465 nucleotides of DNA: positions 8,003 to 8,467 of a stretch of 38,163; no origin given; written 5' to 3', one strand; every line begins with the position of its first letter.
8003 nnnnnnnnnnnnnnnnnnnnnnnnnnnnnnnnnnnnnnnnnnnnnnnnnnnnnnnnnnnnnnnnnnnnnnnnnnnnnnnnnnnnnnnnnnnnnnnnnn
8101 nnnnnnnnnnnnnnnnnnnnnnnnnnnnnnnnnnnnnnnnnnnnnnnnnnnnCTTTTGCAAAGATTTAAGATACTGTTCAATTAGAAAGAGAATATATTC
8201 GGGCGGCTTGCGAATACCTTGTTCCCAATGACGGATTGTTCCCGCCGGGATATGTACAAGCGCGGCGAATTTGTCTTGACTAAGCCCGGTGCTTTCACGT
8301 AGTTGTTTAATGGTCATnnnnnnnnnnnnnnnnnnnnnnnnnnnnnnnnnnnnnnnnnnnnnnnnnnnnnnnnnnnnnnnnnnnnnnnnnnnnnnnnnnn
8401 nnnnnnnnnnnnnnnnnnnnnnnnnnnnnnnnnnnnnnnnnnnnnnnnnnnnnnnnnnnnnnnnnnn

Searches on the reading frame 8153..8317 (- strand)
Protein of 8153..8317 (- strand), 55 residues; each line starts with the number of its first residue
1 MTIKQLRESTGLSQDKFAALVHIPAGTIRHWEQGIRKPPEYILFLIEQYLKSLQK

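Call 73: search_protein_families(library=pfam, proteins=[window:8153-8317:-], max_evalue=0.01)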
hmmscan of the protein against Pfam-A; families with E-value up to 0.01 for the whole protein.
window:8153-8317:- (55 aa): 6 families
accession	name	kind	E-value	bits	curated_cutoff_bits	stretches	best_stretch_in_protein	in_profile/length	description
PF01381.28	HTH_3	-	1.5e-10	41.4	23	1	3-51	1-49/55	Helix-turn-helix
PF13560.12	HTH_31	-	9.7e-08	32.7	27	1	3-39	6-43/64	Helix-turn-helix domain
PF12844.13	HTH_19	-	0.00051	20.3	30.2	1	3-39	4-40/64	Helix-turn-helix domain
PF13413.12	HTH_25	-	0.0049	17.1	24.6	1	3-34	2-33/62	Helix-turn-helix domain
PF00376.29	MerR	-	0.0051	17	28.2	0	17-33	5-21/38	MerR family regulatory protein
PF13411.12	MerR_1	-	0.0083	16.7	21.6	0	16-33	5-22/69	MerR HTH family regulatory protein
